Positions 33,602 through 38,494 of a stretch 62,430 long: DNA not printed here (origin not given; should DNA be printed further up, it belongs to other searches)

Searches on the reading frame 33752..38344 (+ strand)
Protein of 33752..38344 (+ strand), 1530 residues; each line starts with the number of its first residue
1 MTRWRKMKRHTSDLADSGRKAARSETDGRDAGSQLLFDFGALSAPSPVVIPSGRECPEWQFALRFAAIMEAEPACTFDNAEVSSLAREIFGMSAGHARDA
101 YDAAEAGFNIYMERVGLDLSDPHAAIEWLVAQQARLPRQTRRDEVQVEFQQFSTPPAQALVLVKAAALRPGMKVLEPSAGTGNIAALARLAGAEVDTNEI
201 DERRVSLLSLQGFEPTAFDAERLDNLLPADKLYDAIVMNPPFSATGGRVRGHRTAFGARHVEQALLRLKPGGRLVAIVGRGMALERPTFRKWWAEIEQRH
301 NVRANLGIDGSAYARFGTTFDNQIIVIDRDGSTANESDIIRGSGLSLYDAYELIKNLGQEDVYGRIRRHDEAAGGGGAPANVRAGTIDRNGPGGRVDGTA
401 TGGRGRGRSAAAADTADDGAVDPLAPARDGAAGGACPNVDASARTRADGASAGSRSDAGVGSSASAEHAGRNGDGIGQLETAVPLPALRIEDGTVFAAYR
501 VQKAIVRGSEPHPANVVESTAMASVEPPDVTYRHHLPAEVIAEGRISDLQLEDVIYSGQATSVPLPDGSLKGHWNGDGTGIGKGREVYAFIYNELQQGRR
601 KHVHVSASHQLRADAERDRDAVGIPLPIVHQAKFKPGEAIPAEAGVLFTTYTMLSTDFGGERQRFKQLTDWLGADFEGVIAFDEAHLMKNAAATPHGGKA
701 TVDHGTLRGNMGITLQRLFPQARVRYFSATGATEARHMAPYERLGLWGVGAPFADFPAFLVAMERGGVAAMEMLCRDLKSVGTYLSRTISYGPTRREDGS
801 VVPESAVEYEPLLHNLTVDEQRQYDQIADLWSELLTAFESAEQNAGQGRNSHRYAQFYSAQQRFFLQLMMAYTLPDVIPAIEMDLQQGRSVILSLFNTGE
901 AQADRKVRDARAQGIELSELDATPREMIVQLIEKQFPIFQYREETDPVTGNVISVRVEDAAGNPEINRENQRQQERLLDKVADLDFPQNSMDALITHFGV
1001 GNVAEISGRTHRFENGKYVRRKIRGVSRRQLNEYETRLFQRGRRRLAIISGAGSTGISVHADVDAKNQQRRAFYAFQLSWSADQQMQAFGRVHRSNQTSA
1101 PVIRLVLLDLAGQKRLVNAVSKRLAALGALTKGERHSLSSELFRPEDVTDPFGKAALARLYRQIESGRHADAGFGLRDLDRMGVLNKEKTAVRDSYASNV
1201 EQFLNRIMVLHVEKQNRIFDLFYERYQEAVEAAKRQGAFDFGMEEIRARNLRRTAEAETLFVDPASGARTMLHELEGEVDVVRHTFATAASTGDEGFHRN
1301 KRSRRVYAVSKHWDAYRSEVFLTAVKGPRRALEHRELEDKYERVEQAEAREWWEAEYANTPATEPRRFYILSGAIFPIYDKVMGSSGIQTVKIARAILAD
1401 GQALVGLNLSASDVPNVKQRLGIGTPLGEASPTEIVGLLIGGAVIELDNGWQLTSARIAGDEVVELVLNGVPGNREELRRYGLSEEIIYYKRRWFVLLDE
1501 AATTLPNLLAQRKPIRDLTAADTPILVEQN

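Call 25: search_protein_families(library=pfam, proteins=[window:33752-38344:+], max_evalue=0.01)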
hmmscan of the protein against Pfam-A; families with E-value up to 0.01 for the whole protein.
window:33752-38344:+ (1530 aa): 3 families
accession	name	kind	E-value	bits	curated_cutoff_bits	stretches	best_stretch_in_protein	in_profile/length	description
PF13872.12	AAA_34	-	9.7e-91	304.3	27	1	511-792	1-285/306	P-loop containing NTP hydrolase pore-1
PF13871.12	Helicase_C_4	-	4e-68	230.5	30.5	1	989-1244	1-270/271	C-terminal domain on Strawberry notch homologue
PF05175.20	MTS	-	4.5e-05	23.6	23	1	165-283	26-145/170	Methyltransferase small domain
